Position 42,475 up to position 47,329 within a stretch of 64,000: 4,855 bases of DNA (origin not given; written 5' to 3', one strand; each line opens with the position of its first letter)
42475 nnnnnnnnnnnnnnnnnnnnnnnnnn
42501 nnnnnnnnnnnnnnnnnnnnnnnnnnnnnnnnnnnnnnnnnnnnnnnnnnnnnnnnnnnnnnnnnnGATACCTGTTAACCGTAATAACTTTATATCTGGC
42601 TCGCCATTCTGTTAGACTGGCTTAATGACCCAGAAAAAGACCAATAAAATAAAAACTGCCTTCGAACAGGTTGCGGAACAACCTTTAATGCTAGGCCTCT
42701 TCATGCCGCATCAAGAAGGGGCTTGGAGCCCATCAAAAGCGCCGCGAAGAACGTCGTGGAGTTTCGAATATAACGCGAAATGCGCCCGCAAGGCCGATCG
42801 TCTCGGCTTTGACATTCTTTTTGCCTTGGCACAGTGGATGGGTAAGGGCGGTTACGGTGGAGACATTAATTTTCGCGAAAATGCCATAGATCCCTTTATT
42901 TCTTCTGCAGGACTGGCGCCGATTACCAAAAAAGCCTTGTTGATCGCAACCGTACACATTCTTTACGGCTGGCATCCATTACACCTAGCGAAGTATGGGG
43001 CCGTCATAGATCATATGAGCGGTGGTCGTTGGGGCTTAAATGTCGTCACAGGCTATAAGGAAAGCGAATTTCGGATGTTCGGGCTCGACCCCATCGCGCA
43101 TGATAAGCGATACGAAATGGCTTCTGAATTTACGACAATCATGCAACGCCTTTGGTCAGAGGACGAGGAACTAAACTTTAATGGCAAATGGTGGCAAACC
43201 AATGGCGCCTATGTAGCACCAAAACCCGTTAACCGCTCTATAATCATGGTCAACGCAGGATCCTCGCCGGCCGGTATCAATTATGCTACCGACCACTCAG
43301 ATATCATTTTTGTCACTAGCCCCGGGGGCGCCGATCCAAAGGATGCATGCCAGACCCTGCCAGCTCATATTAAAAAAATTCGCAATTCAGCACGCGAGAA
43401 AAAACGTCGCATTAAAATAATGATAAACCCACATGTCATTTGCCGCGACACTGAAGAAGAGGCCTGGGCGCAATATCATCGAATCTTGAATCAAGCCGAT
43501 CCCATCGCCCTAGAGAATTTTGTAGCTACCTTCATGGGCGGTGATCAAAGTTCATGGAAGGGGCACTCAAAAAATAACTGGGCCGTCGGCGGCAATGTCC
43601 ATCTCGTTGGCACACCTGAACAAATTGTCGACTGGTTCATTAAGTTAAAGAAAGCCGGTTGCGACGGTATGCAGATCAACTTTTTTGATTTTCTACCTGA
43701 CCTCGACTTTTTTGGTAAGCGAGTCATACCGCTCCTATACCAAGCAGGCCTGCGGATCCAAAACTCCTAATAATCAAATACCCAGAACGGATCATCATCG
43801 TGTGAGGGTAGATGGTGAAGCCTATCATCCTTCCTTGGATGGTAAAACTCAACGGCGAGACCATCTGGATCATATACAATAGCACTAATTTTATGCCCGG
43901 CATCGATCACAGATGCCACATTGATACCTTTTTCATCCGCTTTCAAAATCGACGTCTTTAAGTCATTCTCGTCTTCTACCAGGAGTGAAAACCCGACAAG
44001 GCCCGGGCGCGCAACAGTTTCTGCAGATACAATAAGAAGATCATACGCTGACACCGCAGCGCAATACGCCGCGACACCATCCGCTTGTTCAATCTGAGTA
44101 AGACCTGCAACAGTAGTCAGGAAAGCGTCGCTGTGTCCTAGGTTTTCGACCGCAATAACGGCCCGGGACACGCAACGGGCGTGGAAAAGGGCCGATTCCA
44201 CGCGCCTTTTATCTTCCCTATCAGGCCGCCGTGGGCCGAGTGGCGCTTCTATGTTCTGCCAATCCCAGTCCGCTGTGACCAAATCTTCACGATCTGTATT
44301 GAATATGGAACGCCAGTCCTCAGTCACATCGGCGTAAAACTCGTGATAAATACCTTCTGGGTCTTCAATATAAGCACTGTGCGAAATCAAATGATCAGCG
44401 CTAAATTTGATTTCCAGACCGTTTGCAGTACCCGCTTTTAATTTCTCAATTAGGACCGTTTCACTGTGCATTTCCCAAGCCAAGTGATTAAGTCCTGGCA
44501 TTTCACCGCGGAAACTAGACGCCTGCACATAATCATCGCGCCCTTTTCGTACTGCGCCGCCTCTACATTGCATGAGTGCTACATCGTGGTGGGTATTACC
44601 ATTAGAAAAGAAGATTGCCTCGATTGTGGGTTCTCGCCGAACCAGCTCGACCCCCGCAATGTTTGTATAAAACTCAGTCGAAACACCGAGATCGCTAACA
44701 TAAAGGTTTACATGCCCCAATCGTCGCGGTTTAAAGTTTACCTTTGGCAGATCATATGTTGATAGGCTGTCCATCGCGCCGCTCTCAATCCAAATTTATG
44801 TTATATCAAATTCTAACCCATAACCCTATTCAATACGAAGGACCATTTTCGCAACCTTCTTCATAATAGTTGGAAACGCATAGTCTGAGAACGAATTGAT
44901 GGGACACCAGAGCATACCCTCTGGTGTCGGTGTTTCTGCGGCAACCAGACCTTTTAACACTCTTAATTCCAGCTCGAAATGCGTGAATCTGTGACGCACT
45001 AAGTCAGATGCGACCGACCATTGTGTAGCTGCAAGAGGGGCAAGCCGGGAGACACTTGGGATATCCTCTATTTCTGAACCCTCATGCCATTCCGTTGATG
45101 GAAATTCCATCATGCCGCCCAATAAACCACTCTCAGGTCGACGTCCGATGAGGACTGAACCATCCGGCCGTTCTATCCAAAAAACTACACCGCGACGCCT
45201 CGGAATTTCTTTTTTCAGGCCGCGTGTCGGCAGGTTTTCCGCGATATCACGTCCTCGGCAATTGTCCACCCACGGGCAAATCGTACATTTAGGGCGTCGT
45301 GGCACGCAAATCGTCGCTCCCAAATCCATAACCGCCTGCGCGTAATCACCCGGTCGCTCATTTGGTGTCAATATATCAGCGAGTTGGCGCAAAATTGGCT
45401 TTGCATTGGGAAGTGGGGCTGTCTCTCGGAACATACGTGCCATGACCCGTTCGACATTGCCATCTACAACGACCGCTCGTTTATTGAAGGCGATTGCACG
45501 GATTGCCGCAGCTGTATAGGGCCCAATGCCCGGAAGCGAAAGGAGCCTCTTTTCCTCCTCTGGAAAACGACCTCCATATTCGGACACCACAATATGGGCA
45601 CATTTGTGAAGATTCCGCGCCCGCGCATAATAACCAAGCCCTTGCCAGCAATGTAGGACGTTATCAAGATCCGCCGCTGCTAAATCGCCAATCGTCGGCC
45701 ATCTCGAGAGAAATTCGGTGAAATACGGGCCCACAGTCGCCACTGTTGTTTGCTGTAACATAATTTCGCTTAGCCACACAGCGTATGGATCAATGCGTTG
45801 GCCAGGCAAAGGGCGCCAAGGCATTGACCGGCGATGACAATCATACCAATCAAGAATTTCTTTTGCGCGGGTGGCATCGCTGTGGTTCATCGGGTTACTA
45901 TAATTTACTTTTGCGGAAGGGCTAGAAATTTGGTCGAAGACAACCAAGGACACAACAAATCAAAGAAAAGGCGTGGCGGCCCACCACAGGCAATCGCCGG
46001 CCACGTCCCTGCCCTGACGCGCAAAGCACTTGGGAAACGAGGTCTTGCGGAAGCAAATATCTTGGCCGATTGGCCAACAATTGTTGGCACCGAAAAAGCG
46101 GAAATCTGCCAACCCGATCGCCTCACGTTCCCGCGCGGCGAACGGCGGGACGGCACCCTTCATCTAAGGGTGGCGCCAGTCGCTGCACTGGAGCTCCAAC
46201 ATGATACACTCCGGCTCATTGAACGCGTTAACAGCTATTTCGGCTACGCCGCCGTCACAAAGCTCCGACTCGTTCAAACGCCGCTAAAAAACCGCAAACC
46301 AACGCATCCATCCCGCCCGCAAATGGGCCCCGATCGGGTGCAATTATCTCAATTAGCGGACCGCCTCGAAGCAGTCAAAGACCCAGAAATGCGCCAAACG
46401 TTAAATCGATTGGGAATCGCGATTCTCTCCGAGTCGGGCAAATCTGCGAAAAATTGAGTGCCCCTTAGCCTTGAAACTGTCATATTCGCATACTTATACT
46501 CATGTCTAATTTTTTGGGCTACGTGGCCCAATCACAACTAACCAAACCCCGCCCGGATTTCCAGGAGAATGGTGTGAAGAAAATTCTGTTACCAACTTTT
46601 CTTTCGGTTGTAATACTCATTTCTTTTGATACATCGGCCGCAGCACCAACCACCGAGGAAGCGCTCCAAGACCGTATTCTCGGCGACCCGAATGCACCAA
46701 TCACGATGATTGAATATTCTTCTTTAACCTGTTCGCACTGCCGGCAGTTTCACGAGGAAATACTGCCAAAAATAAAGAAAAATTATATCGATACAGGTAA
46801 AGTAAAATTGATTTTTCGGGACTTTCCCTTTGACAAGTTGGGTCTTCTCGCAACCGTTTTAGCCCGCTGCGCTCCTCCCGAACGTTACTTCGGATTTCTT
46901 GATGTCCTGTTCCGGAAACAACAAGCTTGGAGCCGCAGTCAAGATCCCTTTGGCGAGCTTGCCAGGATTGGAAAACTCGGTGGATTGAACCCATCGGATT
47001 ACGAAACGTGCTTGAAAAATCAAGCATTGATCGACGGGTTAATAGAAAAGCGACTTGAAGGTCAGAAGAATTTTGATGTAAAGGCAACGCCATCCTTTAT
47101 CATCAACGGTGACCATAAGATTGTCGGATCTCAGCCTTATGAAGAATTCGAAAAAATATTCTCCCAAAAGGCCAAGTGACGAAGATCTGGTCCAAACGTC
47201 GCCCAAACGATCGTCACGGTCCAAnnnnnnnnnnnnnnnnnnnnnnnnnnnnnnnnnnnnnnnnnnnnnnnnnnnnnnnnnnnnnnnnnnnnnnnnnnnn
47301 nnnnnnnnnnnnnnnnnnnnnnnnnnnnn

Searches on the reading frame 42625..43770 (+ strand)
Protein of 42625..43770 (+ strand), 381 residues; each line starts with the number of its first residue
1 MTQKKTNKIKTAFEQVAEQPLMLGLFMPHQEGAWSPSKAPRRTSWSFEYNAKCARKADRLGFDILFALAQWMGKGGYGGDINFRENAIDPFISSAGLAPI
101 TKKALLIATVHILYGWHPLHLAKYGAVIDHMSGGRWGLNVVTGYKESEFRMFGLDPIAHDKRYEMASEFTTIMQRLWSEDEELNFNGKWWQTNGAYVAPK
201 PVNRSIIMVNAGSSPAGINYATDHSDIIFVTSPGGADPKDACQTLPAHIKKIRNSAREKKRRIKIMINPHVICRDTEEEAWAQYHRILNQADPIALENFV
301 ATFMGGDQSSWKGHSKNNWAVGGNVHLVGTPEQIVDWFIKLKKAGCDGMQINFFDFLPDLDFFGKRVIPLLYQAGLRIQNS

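Call 41: search_protein_families(library=pfam, proteins=[window:42625-43770:+], max_evalue=0.00001)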
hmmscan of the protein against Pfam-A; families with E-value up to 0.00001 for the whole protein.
window:42625-43770:+ (381 aa): 1 family
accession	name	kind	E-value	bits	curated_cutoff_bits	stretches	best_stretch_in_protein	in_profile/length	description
PF00296.26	Bac_luciferase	-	3e-52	178.4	27.9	1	23-347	3-313/314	Luciferase-like monooxygenase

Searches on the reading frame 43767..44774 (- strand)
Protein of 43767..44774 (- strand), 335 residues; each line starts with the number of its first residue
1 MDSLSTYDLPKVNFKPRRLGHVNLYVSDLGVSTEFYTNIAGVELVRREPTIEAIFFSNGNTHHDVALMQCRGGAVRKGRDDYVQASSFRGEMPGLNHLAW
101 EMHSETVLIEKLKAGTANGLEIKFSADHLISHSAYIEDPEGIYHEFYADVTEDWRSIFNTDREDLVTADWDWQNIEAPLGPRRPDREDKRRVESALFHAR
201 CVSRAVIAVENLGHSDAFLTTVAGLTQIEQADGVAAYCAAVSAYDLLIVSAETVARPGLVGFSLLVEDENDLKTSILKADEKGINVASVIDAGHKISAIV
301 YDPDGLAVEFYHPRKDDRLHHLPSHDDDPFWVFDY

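Call 41: search_protein_families(library=pfam, proteins=[window:43767-44774:-], max_evalue=0.00001)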
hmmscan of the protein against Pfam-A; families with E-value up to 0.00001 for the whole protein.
window:43767-44774:- (335 aa): 1 family
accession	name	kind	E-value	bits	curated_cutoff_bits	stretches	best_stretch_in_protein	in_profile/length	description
PF00903.31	Glyoxalase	-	1.3e-15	58.2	20.6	1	18-146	1-121/121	Glyoxalase/Bleomycin resistance protein/Dioxygenase superfamily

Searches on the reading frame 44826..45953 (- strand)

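Call 41: search_protein_families(library=pfam, proteins=[window:44826-45953:-], max_evalue=0.00001)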
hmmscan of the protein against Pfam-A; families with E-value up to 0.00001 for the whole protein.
window:44826-45953:- (375 aa): 2 families
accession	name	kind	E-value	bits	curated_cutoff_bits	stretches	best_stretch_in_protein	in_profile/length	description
PF14815.12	NUDIX_4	-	6.6e-24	84.3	35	1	256-369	1-112/113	NUDIX domain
PF00730.31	HhH-GPD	-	4.4e-21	75.7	26.2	1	62-190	2-101/108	HhH-GPD superfamily base excision DNA repair protein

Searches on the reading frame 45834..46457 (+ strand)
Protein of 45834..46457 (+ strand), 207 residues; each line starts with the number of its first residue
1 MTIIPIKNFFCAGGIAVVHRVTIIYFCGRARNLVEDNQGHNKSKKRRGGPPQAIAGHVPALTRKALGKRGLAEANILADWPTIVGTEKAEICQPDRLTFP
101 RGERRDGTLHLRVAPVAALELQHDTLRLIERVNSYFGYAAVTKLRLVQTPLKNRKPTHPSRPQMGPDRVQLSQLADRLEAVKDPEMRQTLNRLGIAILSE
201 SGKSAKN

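Call 42: search_protein_families(library=pfam, proteins=[window:45834-46457:+], max_evalue=0.00001)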
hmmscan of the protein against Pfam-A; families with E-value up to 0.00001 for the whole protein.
window:45834-46457:+ (207 aa): 1 family
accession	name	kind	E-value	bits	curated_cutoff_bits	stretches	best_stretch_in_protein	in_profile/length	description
PF05258.17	DciA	-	2.6e-14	53.6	24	1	62-146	11-89/89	Dna[CI] antecedent, DciA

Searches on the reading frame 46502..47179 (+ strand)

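Call 42: search_protein_families(library=pfam, proteins=[window:46502-47179:+], max_evalue=0.00001)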
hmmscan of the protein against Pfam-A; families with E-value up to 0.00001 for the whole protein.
window:46502-47179:+ (225 aa): 2 families
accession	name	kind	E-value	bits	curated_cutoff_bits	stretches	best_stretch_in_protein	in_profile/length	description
PF13462.12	Thioredoxin_4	-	2e-39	135.9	23.2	1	56-219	4-162/165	Thioredoxin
PF01323.26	DSBA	-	1.5e-08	35.1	25.6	0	141-218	111-188/191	DSBA-like thioredoxin domain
